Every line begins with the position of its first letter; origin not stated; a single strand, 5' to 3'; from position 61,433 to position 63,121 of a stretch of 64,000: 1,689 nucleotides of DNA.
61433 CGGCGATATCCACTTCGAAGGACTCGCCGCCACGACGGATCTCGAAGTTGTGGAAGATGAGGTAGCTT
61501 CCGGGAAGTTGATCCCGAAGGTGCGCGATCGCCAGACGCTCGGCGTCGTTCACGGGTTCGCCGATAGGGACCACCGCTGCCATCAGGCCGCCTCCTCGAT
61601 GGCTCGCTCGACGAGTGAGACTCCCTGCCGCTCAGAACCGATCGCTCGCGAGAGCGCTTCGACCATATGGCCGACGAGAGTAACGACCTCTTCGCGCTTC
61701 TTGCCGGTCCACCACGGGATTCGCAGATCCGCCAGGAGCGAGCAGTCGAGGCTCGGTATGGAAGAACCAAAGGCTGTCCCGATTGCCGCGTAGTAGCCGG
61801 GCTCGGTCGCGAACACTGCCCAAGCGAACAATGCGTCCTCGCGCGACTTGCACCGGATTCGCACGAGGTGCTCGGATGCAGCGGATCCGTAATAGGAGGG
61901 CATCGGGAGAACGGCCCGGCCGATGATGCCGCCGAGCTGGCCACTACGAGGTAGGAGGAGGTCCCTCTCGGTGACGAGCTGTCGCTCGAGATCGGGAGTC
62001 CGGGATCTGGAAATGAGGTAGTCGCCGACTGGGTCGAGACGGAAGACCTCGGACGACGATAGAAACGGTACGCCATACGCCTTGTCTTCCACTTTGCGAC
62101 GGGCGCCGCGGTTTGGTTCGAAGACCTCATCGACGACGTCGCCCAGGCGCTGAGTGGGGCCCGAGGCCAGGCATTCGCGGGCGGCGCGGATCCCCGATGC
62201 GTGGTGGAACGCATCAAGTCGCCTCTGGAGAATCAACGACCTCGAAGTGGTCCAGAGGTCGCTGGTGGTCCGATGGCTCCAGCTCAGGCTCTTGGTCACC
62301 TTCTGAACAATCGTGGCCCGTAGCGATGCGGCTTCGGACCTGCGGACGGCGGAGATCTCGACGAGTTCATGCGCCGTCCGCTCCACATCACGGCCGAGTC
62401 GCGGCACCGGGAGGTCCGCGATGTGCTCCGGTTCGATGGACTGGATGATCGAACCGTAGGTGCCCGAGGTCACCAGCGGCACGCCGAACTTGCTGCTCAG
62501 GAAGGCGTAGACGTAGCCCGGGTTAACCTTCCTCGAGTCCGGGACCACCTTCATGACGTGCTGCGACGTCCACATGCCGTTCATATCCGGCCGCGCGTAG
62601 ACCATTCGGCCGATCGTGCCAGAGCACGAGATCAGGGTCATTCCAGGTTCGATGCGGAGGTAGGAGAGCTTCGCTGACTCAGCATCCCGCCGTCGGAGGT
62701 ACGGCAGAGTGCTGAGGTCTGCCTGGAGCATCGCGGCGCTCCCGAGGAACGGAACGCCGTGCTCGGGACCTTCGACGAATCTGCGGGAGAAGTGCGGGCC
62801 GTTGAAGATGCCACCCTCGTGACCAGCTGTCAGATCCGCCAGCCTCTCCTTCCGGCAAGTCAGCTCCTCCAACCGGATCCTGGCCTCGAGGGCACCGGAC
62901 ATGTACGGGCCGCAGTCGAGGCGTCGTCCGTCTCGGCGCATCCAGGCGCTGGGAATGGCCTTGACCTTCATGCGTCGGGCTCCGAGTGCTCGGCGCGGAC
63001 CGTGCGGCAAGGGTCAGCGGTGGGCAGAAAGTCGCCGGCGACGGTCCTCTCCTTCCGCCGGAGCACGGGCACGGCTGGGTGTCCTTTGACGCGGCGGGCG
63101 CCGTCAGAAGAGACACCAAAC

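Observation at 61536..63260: Tandem HsdS-like cassettes with a duplicated S-C-terminus/NERD-N-terminus junction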

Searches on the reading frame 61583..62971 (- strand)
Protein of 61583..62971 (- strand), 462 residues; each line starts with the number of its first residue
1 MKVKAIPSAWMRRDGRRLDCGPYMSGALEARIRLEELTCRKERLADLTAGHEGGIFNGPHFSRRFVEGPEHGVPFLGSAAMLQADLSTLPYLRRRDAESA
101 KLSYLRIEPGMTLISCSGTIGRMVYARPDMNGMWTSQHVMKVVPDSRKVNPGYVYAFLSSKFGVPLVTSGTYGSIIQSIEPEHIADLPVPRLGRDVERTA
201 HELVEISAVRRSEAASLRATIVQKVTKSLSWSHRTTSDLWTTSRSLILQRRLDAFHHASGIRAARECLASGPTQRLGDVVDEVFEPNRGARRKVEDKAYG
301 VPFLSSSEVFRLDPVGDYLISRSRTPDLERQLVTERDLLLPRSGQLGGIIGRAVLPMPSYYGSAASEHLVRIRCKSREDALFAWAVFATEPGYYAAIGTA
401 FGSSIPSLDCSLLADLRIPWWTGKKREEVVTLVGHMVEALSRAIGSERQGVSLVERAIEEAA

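Call 8: search_protein_families(library=pfam, proteins=[window:61586-62971:-], max_evalue=0.01)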
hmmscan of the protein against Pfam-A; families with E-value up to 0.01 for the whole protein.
window:61586-62971:- (462 aa): 0 families

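Call 9: search_protein_families(library=padloc, proteins=[window:61586-62971:-], max_evalue=0.01)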
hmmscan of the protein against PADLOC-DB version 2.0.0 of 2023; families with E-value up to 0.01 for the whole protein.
window:61586-62971:- (462 aa): 34 families (the best 25 are shown)
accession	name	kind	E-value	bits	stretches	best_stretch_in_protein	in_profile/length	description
PDLC04137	mad5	-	1.1e-23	82.1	1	69-421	28-353/392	mads_5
PDLC03086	Specificity_I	-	1.3e-15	55.3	2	71-191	36-157/458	Type I specificity subunit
PDLC03108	Specificity_I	-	3.3e-15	54.3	1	70-196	269-394/452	Type I specificity subunit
PDLC03089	Specificity_I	-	1.4e-14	52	2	67-190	31-151/446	Type I specificity subunit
PDLC03100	Specificity_I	-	8.2e-13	46.6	2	58-230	211-384/392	Type I specificity subunit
PDLC03595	Specificity_II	-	1e-11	42.3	2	113-226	347-459/467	Type II specificity subunit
PDLC03127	Specificity_I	-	1.3e-11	42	2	198-442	181-425/571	Type I specificity subunit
PDLC03068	Specificity_I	-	1.8e-11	41.9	1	75-191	35-149/403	Type I specificity subunit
PDLC03072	Specificity_I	-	2.1e-11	41.5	2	71-191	265-387/448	Type I specificity subunit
PDLC03069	Specificity_I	-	5.3e-11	40.3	1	53-190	201-340/387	Type I specificity subunit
PDLC03105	Specificity_I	-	1.3e-10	39.3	1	71-190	266-384/448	Type I specificity subunit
PDLC03120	Specificity_I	-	2e-10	38.4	1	115-432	113-423/515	Type I specificity subunit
PDLC03155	Specificity_I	-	4.4e-10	37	1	16-194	15-193/520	Type I specificity subunit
PDLC03168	Specificity_I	-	5.7e-09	33.9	1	71-190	31-148/459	Type I specificity subunit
PDLC03179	Specificity_I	-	1.1e-08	32.4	1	69-190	421-541/589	Type I specificity subunit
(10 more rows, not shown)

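Call 10: search_protein_families(library=ncbifam, proteins=[window:61586-62971:-], max_evalue=0.01)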
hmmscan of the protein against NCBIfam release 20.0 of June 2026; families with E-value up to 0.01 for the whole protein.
window:61586-62971:- (462 aa): 1 family
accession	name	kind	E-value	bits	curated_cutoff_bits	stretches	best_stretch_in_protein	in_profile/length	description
NF047740.1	antiphage_MADS5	equivalog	5.2e-148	493.7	400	1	1-459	1-461/461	methylation-associated defense system restriction endonuclease subunit S MAD5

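Call 11: find_encoding_contigs(protein=window:61583-62971:-, flank=10000, max_places=6)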
Protein window:61583-62971:- (462 aa): no gene with exactly this product is on record in the collection.

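Call 46: search_solved_structures(query=window:61586-62971:-, max_evalue=0.01)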
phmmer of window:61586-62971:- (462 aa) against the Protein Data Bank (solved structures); distinct sequences matched with E-value up to 0.01: 2.
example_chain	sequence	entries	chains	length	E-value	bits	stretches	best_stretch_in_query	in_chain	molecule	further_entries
8vsr_B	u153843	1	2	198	0.009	18.3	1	93-192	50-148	Esub1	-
8vsq_A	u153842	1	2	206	0.0094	18.3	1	92-192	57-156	Esub1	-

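Call 64: find_homologous_proteins(query=window:61586-62971:-, max_evalue=1e-30)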
Query window:61586-62971:- (462 aa): 2498 proteins with E <= 1e-30 among 8000 candidates; the best 120 are listed.
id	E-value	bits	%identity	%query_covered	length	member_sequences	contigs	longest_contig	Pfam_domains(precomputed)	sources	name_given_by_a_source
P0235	0.0e+0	1037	100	100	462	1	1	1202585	-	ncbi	ncbi:MAG: hypothetical protein AMXMBFR36_08920 [Acidobacteriota bacterium]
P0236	2.6e-239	813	78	100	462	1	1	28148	-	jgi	jgi:type I restriction enzyme S subunit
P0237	2.3e-237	806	77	100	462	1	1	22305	-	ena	-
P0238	3.1e-231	786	74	100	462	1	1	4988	-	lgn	-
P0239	3.5e-231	786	75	100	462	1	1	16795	-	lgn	-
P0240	2.1e-230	783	74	100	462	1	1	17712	-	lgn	-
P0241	5.4e-230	782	74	100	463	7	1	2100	-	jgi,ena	-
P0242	1.5e-226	771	73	100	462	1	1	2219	-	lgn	-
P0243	4.5e-223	759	72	100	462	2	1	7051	-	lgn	-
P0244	1.8e-215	734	69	100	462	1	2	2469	-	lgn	-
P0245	5.3e-214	729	74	95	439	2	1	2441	-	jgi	jgi:type I restriction enzyme S subunit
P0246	3.9e-212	723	71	100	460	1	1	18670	-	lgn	-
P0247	2.3e-211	721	72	100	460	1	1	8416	-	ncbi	-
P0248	9.7e-206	702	67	100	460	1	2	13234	-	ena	-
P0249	1.3e-203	695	70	98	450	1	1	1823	-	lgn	-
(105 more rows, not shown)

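Call 65: find_encoding_contigs(protein=P0235, flank=10000, max_places=3)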
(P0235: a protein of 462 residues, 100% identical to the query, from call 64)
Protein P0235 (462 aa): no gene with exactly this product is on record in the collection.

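Call 70: find_encoding_contigs(protein=P0236, flank=6000, max_places=2)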
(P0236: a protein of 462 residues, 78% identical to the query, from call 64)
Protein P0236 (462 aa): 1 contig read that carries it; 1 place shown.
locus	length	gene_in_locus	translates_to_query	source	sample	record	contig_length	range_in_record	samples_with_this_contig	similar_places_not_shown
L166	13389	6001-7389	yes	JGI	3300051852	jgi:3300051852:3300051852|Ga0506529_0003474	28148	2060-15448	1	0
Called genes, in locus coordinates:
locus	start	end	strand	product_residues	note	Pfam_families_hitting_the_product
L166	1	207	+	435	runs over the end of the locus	-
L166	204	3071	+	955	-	PF13814:Replic_Relax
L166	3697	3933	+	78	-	PF12728:HTH_17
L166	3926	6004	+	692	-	PF13588:HSDR_N_2 (weak), PF02384:N6_Mtase, PF01170:UPF0020 (weak), PF07669:Eco57I (faint)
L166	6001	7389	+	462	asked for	-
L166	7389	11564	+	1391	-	PF01636:APH (faint), PF08378:NERD, PF00069:Pkinase, PF07714:PK_Tyr_Ser-Thr, PF00069:Pkinase, PF07714:PK_Tyr_Ser-Thr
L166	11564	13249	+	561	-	PF26611:MAD7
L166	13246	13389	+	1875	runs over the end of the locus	-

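Call 71: find_encoding_contigs(protein=P0237, flank=6000, max_places=2)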
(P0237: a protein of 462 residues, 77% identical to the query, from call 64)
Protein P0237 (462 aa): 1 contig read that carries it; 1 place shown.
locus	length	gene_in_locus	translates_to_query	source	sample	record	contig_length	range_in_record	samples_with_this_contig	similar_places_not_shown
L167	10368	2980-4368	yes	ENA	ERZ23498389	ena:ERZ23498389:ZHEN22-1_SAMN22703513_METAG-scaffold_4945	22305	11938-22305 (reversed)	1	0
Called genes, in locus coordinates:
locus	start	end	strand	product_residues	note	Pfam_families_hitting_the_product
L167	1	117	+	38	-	?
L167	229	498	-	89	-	-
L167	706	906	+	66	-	PF12728:HTH_17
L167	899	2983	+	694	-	PF13588:HSDR_N_2 (weak), PF02384:N6_Mtase, PF01170:UPF0020 (weak), PF07669:Eco57I (faint)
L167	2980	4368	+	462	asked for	-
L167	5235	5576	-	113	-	-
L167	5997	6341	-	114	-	-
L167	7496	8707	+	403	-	-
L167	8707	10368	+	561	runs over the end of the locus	PF26611:MAD7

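Call 74: predict_structure(alignment_id=A2)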
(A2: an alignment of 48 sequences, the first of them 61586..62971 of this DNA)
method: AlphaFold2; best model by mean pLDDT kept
length: 462 residues; sequences in the alignment: 48
mean_pLDDT: 88.3   pTM: 0.88
mean pLDDT of the five models: 88.3, 87.7, 86.9, 86.9, 84.6
residues with pLDDT >= 90: 308; 70-90: 98; 50-70: 42; < 50: 14
segments of 3 or more residues with pLDDT < 50: 18-24, 172-175, 346-348
pLDDT, mean of each block of 10 residues (from residue 1): 68 61 63 89 97 92 90 93 90 94 95 90 95 94 98 98 85 59 93 97 98 97 96 80 61 80 94 95 85 91 91 91 91 96 58 91 92 98 96 91 73 95 96 98 98 96 71
secondary structure, 60 per line:
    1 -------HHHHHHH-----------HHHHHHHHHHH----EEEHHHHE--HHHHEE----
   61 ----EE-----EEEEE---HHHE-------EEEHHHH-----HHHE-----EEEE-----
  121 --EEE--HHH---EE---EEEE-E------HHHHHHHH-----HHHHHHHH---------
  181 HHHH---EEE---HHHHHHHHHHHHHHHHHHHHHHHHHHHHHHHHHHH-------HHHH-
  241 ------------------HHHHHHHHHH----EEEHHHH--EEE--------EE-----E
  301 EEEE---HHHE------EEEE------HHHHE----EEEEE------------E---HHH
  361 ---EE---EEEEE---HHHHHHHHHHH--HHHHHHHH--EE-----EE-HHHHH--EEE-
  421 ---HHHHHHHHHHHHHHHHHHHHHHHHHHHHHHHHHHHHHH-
elements in order: H8-14 H26-36 E41-43 H44-47 H51-54 E72-76 E91-93 H94-97 E112-115 E123-125 E139-142 H151-158 H164-171 H181-184 E188-190 H194-228 H236-239 H259-268 E273-275 H276-279 E282-284 E300-304 E318-321 H328-331 E337-341 E369-373 H377-387 H390-397 H410-414 E417-419 H424-461

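Call 76: fold_search(model_id=the predicted structure, library=pdb)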
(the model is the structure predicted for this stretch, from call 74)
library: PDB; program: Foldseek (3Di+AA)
matches with E <= 10: 69; with E <= 0.001: 15
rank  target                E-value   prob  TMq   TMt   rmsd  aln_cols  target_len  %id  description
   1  7vru_C                1.5e-11  1.00  0.38  0.45   9.9       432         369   15  Crystal structure of PacII_M1M2S-DNA-SAH complex (released 2022-11-30)
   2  8w0p_C                1.5e-11  1.00  0.39  0.38  11.2       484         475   12  BsaXI -- Type IIB R-M system (released 2024-10-30)
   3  1yf2_A                5.1e-11  1.00  0.28  0.30  12.6       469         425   10  Three-dimensional structure of DNA sequence specificity (S) subunit of a type I restriction-modification enzyme and it (released 2005-02-15)
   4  7vs4_C                1.5e-10  1.00  0.38  0.43  10.4       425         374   15  Crystal structure of PacII_M1M2S-DNA(m6A)-SAH complex (released 2022-11-30)
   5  3okg_B                2.1e-10  1.00  0.28  0.32  17.0       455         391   12  Crystal structure of HsdS subunit from Thermoanaerobacter tengcongensis (released 2011-05-25)
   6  1ydx                  4.1e-10  1.00  0.33  0.38  10.8       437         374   12  Crystal structure of Type-I restriction-modification system S subunit from M. genitalium (released 2005-08-23)
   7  2y7c_A                5.6e-10  1.00  0.29  0.29  14.5       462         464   13  Atomic model of the Ocr-bound methylase complex from the Type I restriction-modification enzyme EcoKI (M2S1). Based on (released 2011-02-09)
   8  3okg_A                1.6e-09  1.00  0.27  0.31  17.1       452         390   13  Crystal structure of HsdS subunit from Thermoanaerobacter tengcongensis (released 2011-05-25)
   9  5ybb_D                2.2e-09  1.00  0.30  0.34  14.7       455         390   11  Structural basis underlying complex assembly andconformational transition of the type I R-M system (released 2017-11-29)
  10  7bst_A                1.5e-06  1.00  0.31  0.35  12.6       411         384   12  EcoR124I-Ocr in the Intermediate State (released 2020-05-27)
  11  8vsr_B                2.1e-06  1.00  0.29  0.67   2.9       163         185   18  Co-crystal structure of Prx with Esub1 (released 2024-12-25)
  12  8vsr_D                7.6e-06  1.00  0.29  0.67   3.0       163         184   18  Co-crystal structure of Prx with Esub1 (released 2024-12-25)
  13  8vsq_A                9.0e-06  1.00  0.29  0.65   2.9       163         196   18  Crystal structure of Esub1 (released 2025-01-08)
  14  7eew_A                7.5e-04  1.00  0.23  0.18  14.8       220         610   12  Crystal structure of the intact MTase from Vibrio vulnificus YJ016 in complex with the DNA-mimicking Ocr protein and t (released 2022-03-23)
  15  9ewz_C                8.4e-04  0.99  0.26  0.12  15.9       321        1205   12  Cryo-EM structure of the E. coli BrxX methyltransferase in complex with DNA (released 2025-03-05)
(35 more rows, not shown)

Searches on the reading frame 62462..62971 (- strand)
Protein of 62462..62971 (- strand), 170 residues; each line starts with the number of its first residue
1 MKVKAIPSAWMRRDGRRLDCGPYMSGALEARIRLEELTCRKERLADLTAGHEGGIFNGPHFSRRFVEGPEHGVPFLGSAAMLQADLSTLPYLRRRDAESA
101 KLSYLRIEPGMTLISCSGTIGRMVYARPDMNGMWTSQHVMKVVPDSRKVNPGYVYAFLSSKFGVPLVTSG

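Call 41: find_homologous_proteins(query=window:62462-62971:-, max_evalue=1e-10)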
Query window:62462-62971:- (170 aa): 156 proteins with E <= 1e-10 among 240 candidates; the best 120 are listed.
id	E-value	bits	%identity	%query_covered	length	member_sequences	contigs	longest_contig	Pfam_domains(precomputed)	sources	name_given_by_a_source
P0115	3.1e-81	289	78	100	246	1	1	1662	-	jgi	jgi:type I restriction enzyme, S subunit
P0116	1.3e-78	281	71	100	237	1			-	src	-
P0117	1.5e-75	271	67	100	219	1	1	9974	-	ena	-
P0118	5.0e-75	269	71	100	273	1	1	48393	-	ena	-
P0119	2.7e-72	260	67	100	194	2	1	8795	-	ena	-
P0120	4.1e-72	260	67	100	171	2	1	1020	-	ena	-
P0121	3.9e-71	256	69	95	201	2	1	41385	-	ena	-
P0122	4.5e-71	256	73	88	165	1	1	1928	-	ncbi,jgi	jgi:type I restriction enzyme S subunit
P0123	5.0e-71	256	64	100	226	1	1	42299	-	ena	-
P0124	2.9e-70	254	67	99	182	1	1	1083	-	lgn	-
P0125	3.7e-70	253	66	99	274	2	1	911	-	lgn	-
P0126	4.3e-70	253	64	100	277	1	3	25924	-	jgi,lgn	jgi:type I restriction enzyme S subunit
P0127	4.2e-69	250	66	97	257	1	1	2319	-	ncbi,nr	ncbi:MAG TPA: hypothetical protein VFU48_01455, partial [Nitrospira sp.]|nr:hypothetical protein [Ni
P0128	1.5e-68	248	64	99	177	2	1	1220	-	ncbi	-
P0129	1.6e-68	248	69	96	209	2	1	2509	-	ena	-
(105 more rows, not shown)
